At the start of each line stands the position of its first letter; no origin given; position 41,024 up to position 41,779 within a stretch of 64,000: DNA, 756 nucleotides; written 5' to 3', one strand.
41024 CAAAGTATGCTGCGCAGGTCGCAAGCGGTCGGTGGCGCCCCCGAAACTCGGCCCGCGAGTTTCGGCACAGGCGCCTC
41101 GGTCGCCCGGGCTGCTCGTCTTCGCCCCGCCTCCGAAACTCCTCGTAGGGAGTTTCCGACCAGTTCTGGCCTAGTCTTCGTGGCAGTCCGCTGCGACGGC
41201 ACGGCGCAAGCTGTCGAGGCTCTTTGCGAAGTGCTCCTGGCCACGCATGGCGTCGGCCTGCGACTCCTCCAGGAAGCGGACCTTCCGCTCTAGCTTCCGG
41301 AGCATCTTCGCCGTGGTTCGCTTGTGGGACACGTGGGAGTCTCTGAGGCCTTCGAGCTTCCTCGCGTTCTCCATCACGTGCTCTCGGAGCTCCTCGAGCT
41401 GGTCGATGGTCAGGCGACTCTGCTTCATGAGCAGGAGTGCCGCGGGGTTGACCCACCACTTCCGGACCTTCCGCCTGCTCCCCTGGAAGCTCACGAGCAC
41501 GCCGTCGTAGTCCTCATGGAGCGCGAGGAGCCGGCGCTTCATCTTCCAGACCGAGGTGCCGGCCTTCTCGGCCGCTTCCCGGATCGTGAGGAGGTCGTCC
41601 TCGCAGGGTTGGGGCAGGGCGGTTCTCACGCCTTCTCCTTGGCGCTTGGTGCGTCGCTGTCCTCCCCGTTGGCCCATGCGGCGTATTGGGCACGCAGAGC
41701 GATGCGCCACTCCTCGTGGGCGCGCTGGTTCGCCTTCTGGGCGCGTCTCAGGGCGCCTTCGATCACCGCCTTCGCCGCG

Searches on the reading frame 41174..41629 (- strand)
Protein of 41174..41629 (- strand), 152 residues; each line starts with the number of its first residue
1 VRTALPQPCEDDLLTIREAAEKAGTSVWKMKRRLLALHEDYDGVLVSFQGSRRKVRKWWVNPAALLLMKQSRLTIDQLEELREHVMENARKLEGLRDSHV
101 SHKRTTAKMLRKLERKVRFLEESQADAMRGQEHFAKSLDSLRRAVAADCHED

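Call 17: search_protein_families(library=pfam, proteins=[window:41174-41629:-], max_evalue=0.01)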
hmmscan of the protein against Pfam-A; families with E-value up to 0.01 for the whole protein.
window:41174-41629:- (152 aa): 0 families

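Call 18: search_protein_families(library=phrogs, proteins=[window:41174-41629:-], max_evalue=0.01)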
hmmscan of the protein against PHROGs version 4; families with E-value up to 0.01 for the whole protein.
window:41174-41629:- (152 aa): 1 family
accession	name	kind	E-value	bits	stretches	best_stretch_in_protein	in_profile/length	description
phrog_18890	-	transcription regulation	0.009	17.9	0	11-63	36-87/91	transcriptional regulator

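Call 25: find_homologous_proteins(query=window:41174-41629:-)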
Query window:41174-41629:- (152 aa): 1 proteins with E <= 0.001 among 54 candidates.
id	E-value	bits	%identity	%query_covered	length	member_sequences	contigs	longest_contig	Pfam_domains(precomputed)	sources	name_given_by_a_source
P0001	2.2e-92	324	99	100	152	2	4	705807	-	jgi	jgi:hypothetical protein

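Call 26: find_encoding_contigs(protein=P0001, flank=10000, max_places=10)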
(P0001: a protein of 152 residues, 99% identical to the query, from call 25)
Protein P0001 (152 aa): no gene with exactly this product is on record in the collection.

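Call 27: find_encoding_contigs(protein=window:41174-41629:-, flank=10000, max_places=10)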
Protein window:41174-41629:- (152 aa): 3 contigs read that carry it; 3 places shown.
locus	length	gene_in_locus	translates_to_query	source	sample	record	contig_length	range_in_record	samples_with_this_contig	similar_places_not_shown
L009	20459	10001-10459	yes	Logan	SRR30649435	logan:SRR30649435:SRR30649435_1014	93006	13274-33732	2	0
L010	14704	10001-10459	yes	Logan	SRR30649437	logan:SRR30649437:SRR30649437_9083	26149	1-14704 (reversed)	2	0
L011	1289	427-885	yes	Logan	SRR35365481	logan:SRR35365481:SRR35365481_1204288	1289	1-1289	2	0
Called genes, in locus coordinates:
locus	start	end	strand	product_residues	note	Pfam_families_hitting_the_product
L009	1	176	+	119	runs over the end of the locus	-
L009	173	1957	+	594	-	PF00176:SNF2-rel_dom, PF00270:DEAD (weak), PF04851:ResIII (faint)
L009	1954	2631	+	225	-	-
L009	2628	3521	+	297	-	-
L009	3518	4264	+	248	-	-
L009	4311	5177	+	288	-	PF01145:Band_7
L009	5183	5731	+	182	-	-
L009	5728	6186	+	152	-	PF04545:Sigma70_r4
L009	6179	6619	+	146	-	-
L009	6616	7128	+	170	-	-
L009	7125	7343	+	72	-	-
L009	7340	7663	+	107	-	-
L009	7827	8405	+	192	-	-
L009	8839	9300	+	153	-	-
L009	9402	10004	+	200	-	-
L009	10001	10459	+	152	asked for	-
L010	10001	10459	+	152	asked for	-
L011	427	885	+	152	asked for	-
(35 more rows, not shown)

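Call 48: find_related_loci(query=A2, collection=viral_contigs, flank=6000)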
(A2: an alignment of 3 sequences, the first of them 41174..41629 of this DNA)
Query A2 (152 aa) in viral_contigs; peptide patterns used: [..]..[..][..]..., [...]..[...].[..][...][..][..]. (x = any residue, [..] = any of these).
33 stretches matched a pattern; 2 encode a relative of the query (tblastn E <= 1e-3); 2 distinct loci.
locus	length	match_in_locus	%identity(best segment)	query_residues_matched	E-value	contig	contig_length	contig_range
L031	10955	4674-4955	43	14-104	1e-13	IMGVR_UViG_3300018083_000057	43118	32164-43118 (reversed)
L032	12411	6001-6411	35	10-148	2e-12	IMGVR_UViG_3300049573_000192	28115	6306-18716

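Call 57: find_related_loci(query=A3, collection=metagenome_contigs, flank=3000)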
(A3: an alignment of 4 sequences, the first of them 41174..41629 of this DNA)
Query A3 (152 aa) in metagenome_contigs; peptide patterns used: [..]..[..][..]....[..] (x = any residue, [..] = any of these).
12 stretches matched a pattern; 2 encode a relative of the query (tblastn E <= 1e-3); 2 distinct loci.
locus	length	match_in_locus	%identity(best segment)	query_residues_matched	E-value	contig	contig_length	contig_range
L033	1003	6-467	52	1-151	4e-44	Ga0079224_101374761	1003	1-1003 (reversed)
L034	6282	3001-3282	43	14-104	4e-14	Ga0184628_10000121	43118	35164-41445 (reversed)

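Call 69: search_solved_structures(query=A3, max_evalue=10, show_alignments=2)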
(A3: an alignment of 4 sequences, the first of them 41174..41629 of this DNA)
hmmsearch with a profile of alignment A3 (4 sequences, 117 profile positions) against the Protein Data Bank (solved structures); distinct sequences matched with E-value up to 10: 35.
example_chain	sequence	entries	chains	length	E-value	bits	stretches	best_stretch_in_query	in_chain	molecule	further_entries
5apw_A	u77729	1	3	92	0.007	19.4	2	68-100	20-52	GENERAL CONTROL PROTEIN GCN4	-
5apx_A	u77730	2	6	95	0.0088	19.1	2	68-101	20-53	GENERAL CONTROL PROTEIN GCN4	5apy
5aps_A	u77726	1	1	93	0.0092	19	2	68-100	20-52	GENERAL CONTROL PROTEIN GCN4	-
5apu_A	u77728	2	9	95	0.011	18.8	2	68-101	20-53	GENERAL CONTROL PROTEIN GCN4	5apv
5apt_A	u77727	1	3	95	0.012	18.7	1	68-100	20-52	GENERAL CONTROL PROTEIN GCN4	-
5apq_A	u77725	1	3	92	0.012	18.6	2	68-100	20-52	GENERAL CONTROL PROTEIN GCN4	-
7o92_A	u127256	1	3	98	0.058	16.5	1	74-104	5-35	hypothetical protein UY81_C0065G0003 residues 18-54 from Candidatus Giovannonibacteria bac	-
2yny_A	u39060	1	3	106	0.14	15.2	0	77-111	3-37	GENERAL CONTROL PROTEIN GCN4, PUTATIVE INNER MEMBRANE PROTEIN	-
4y66_B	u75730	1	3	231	0.15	15.1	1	47-100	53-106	Putative tbpip family protein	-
7yfu_A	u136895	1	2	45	0.21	14.7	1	73-109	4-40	Protein fantom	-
7zr2_A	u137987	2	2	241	0.23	14.5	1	29-115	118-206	Spike protein S2',Chimeric protein mimic of SARS-CoV-2 Spike HR1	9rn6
2yo2_A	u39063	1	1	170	0.25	14.5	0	73-101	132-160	GENERAL CONTROL PROTEIN GCN4, PUTATIVE INNER MEMBRANE PROTEIN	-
4r4m_A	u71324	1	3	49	0.26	14.4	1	67-100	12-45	cGMP-dependent protein kinase 1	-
3zmf_A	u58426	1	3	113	0.33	14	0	72-100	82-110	GENERAL CONTROL PROTEIN GCN4, PUTATIVE INNER MEMBRANE PROTEIN, GENERAL CONTROL PROTEIN GCN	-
5jij_A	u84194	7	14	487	0.39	13.8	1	41-96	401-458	Alpha,alpha-trehalose-phosphate synthase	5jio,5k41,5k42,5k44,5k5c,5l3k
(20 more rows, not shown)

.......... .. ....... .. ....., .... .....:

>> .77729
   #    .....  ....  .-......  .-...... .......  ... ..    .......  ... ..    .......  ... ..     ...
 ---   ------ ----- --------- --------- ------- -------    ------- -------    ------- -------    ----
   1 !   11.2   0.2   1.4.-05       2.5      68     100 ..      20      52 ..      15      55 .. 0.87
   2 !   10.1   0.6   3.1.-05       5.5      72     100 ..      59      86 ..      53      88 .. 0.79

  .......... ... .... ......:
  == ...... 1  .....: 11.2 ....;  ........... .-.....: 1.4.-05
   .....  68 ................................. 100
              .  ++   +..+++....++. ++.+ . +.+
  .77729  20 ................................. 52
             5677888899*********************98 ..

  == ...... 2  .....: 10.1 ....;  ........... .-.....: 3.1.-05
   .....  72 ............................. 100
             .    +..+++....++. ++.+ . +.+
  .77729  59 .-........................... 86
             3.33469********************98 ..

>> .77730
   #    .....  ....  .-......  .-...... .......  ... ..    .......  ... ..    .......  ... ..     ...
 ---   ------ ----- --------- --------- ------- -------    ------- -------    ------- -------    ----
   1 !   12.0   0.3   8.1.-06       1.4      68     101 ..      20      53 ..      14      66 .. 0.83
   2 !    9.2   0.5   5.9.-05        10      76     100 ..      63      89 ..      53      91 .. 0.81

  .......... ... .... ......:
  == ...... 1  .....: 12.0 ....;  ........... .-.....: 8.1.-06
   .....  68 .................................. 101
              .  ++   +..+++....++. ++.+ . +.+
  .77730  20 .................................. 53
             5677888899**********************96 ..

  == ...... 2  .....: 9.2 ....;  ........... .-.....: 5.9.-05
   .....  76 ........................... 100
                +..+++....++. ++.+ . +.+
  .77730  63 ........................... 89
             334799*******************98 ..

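Call 70: search_protein_families(library=pfam, proteins=[window:41174-41629:-, L033:6-467:+, L032:5983-6330:+], max_evalue=10)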
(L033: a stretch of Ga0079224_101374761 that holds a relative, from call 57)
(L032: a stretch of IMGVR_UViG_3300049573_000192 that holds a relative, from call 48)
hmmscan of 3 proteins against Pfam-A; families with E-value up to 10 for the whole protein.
window:41174-41629:- (152 aa): 2 families
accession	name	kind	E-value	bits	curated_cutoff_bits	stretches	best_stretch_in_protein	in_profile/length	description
PF19502.5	DUF6036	-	0.14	12.3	23.6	1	29-113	63-147/164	Nucleotidyltransferase of unknown function (DUF6036)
PF12324.14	HTH_15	-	0.15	12.7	27.2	1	14-38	36-60/74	Helix-turn-helix domain of alkylmercury lyase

L033:6-467:+ (154 aa): 6 families
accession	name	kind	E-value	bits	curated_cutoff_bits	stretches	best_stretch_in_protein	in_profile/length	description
PF09177.16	STX6_10_61_N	-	0.0086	17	29.4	1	35-110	16-89/99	Syntaxin 6/10/61, N-terminal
PF05772.17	NinB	-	0.056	13.7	23.8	1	83-114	79-110/131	NinB protein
PF00038.26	Filament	-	0.075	13.1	40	1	70-144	209-283/313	Intermediate filament protein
PF16055.10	DUF4798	-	0.18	12.2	27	1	73-140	12-73/100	Domain of unknown function (DUF4798)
PF10224.14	DUF2205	-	0.34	11.5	26.7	1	114-148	9-43/75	Short coiled-coil protein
PF10241.14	KxDL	-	0.42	11.4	27.2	1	110-145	34-69/86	Uncharacterized conserved protein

L032:5983-6330:+ (116 aa): 0 families

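Call 73: predict_structure(protein=window:41174-41629:-)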
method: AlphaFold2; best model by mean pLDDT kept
length: 152 residues; sequences in the alignment: 1
mean_pLDDT: 59.5   pTM: 0.47
mean pLDDT of the five models: 59.5, 54.5, 54.0, 53.5, 47.8
residues with pLDDT >= 90: 0; 70-90: 60; 50-70: 38; < 50: 54
segments of 3 or more residues with pLDDT < 50: 1-13, 34-71
pLDDT, mean of each block of 10 residues (from residue 1): 37 52 61 46 32 37 40 65 81 73 74 80 73 71 73 48
secondary structure, 60 per line:
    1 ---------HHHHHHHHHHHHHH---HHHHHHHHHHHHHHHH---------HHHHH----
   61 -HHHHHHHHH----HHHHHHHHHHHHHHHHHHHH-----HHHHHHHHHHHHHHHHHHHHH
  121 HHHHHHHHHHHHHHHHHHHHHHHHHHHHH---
elements in order: H10-23 H27-42 H52-56 H62-70 H75-94 H100-149

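Call 77: find_homologous_proteins(query=A4, max_evalue=0.001)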
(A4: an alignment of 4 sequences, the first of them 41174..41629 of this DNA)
Query A4 (4 sequences) (152 aa, profile of the alignment): 29 proteins with E <= 0.001 among 6503 candidates.
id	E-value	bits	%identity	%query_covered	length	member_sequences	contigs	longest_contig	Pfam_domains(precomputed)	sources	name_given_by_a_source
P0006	9.0e-50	185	43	60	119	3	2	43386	-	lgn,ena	-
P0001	5.8e-47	176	99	100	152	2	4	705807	-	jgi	jgi:hypothetical protein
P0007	2.3e-46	174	51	99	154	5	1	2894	-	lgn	-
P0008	1.7e-44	168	56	87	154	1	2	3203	-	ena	-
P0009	2.9e-44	168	56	98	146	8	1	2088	-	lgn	-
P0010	9.9e-38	147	39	63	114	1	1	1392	-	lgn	-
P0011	1.5e-34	136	42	49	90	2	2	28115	-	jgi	jgi:hypothetical protein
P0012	1.6e-33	133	40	68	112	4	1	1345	-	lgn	-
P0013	8.8e-32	127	43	49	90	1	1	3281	-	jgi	jgi:hypothetical protein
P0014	1.7e-31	126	39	60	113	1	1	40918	-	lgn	-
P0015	3.9e-29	119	43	49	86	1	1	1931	-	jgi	jgi:hypothetical protein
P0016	4.1e-29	119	36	66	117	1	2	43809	-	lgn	-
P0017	1.5e-28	117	42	49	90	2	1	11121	-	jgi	jgi:hypothetical protein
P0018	4.2e-28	116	45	49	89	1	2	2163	-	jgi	jgi:hypothetical protein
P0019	2.7e-27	113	32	70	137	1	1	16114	-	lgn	-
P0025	1.5e-19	88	38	36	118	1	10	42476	-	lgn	-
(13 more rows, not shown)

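Call 78: find_encoding_contigs(protein=P0008, flank=3000, max_places=3)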
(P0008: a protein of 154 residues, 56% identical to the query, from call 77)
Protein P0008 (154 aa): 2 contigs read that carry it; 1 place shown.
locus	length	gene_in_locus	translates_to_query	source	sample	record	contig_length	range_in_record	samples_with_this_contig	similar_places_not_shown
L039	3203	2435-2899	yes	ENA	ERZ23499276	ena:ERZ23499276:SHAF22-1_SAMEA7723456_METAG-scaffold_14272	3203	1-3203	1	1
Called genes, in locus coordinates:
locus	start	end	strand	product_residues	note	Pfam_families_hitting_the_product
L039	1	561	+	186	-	?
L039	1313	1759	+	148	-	-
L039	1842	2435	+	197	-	-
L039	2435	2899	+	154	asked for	-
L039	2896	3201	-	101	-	?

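Call 79: find_encoding_contigs(protein=P0009, flank=3000, max_places=3)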
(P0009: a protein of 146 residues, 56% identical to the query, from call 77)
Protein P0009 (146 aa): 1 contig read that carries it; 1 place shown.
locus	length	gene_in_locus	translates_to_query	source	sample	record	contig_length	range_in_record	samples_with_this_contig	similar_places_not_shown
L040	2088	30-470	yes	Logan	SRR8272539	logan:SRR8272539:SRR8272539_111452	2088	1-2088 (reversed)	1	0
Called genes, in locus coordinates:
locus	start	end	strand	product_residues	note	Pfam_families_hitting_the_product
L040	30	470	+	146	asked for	-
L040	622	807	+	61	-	-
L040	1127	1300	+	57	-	-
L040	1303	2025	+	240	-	-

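Call 82: find_encoding_contigs(protein=P0014, flank=2500, max_places=1)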
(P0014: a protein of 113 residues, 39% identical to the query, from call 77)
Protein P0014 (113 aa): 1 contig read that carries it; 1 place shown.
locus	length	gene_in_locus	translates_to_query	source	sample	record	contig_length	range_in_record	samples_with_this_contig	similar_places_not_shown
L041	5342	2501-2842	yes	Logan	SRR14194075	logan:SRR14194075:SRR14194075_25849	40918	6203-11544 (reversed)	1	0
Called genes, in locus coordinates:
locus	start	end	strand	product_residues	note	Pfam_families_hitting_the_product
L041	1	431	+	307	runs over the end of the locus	-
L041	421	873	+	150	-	-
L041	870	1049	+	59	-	-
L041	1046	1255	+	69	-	-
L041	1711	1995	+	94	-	-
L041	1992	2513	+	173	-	-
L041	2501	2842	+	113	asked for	-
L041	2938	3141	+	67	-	-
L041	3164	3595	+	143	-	-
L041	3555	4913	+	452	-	PF17289:Terminase_6C (weak)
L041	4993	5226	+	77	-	-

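Call 83: find_encoding_contigs(protein=P0019, flank=2500, max_places=1)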
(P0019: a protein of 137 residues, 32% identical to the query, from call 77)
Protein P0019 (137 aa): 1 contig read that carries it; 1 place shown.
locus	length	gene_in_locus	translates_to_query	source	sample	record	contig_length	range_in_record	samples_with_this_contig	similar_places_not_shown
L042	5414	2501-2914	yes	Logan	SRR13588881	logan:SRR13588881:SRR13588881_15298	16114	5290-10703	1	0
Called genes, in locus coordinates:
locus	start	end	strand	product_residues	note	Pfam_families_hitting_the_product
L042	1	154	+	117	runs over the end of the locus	-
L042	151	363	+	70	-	-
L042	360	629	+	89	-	-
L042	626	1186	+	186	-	-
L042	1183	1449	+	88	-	-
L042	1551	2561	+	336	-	-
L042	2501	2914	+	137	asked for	-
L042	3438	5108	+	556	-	-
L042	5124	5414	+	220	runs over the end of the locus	-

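Call 84: find_encoding_contigs(protein=P0025, flank=2500, max_places=1)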
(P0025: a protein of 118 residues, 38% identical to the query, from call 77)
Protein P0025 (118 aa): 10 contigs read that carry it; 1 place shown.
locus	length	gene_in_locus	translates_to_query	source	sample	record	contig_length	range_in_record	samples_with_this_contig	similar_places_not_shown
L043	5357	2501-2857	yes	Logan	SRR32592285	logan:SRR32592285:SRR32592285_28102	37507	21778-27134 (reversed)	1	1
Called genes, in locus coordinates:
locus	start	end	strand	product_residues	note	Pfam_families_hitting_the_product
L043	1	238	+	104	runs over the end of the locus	-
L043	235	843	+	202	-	PF04448:DUF551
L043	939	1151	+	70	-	-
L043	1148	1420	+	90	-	-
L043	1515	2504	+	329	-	-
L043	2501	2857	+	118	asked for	-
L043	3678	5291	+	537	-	-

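Call 89: find_related_loci(query=A5, collection=viral_contigs, flank=1500)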
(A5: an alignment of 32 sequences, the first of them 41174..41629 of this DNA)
Query A5 (152 aa) in viral_contigs; peptide patterns used: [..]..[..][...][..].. (x = any residue, [..] = any of these).
20 stretches matched a pattern; 3 encode a relative of the query (tblastn E <= 1e-3); 3 distinct loci.
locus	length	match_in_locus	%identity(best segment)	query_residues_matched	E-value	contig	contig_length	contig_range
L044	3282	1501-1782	43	14-104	5e-14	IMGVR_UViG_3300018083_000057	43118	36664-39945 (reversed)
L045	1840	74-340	36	6-85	6e-10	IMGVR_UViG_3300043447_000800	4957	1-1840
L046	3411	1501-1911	35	10-148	1e-12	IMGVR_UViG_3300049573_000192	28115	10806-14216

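Call 91: search_protein_families(library=phrogs, alignment_id=A5, max_evalue=0.01)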
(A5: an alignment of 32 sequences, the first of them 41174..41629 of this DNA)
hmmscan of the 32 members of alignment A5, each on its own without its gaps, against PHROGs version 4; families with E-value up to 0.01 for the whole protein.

A. member 1, window:41174-41629:- (152 aa): 1 family
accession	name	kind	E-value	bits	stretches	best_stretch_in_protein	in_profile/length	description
phrog_18890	-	transcription regulation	0.009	17.9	0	11-63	36-87/91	transcriptional regulator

B. families by the number of members that match (of 32 scanned): 2 families
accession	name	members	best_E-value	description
phrog_18890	-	1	0.009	transcriptional regulator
phrog_30803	-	1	0.0096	-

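Call 103: predict_structure(alignment_id=A6)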
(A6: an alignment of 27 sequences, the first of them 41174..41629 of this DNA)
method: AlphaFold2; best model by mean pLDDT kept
length: 152 residues; sequences in the alignment: 27
mean_pLDDT: 92.9   pTM: 0.55
mean pLDDT of the five models: 92.9, 91.2, 90.2, 89.9, 89.8
residues with pLDDT >= 90: 118; 70-90: 29; 50-70: 4; < 50: 1
segments of 3 or more residues with pLDDT < 50: none
pLDDT, mean of each block of 10 residues (from residue 1): 66 94 97 94 89 88 91 93 98 99 99 99 98 98 96 81
secondary structure, 60 per line:
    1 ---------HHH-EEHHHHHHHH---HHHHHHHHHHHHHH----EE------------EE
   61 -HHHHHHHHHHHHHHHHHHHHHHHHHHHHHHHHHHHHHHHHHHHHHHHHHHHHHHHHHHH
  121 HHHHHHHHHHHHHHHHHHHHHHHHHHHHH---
elements in order: H16-23 H27-40 H62-149

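Call 105: fold_search(model_id=the predicted structure, library=pdb)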
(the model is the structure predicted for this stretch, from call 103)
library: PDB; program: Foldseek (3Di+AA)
matches with E <= 10: 1064; with E <= 0.001: 0
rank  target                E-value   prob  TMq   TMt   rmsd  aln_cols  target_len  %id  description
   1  2jt1_MODEL_1_A        2.9e-02  0.98  0.23  0.44   4.0        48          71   25  Solution NMR structure of PefI (Plasmid-Encoded Fimbriae Regulatory) protein from Salmonella typhimurium. Nort (released 2007-10-09)
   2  3gfj                  2.9e-02  0.85  0.25  0.27  13.5       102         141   14  Crystal structure of the ST1710 mutant (R89A) protein (released 2009-08-25)
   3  7kym_B                5.1e-02  0.91  0.27  0.28   7.0        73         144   22  Crystal structure of the MarR family transcriptional regulator from Bradyrhizobium japonicum (released 2021-12-15)
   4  6g1b_B                5.1e-02  0.90  0.25  0.13   7.1        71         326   25  Corynebacterium glutamicum OxyR, oxidized form (released 2018-12-05)
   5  9e6a_B                5.1e-02  0.89  0.25  0.17   4.8        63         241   24  Pseudomonas putida KT2440 IclR-type transcription factor (PP_2609) (released 2025-11-12)
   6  6g1b_J                5.5e-02  0.89  0.24  0.13   7.4        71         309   25  Corynebacterium glutamicum OxyR, oxidized form (released 2018-12-05)
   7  9e6a_A                5.5e-02  0.85  0.25  0.17   5.1        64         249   23  Pseudomonas putida KT2440 IclR-type transcription factor (PP_2609) (released 2025-11-12)
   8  5yhz                  5.9e-02  0.85  0.27  0.28   8.0        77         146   19  Structure of Lactococcus lactis ZitR, E41A mutant (released 2017-12-06)
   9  6g4r_B                6.8e-02  0.85  0.25  0.13   7.3        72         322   25  Corynebacterium glutamicum OxyR C206S mutant, H2O2-bound (released 2018-12-05)
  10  4r1h_B                6.8e-02  0.77  0.29  0.36   5.5        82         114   17  GntR family transcriptional regulator from Listeria monocytogenes (released 2014-08-20)
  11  2yr2_A                7.8e-02  0.66  0.24  0.26  14.8       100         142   13  Crystal Structure of the Hypothetical regulator from Sulfolobus tokodaii (released 2007-10-02)
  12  6cmv_C                8.4e-02  0.72  0.23  0.30   6.8        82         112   21  Crystal structure of Archaeal Biofilm Regulator (AbfR2) from Sulfolobus acidocaldarius (released 2018-11-14)
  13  3gfm                  9.0e-02  0.89  0.29  0.30   5.8        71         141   15  Crystal structure of the ST1710 mutant (K91A) protein (released 2009-08-25)
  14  6xjf_G                9.0e-02  0.85  0.31  0.41   5.4        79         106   18  X-ray crystal structure of Pyrococcus furiosus general transcription factor TFE-alpha (SeMet labeled protein) (released 2020-07-08)
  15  6xjf_B                9.0e-02  0.84  0.31  0.41   5.3        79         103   19  X-ray crystal structure of Pyrococcus furiosus general transcription factor TFE-alpha (SeMet labeled protein) (released 2020-07-08)
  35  4lhf                  1.5e-01  0.96  0.31  0.56   3.0        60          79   17  Crystal structure of a DNA binding protein from phage P2 (released 2014-03-05)
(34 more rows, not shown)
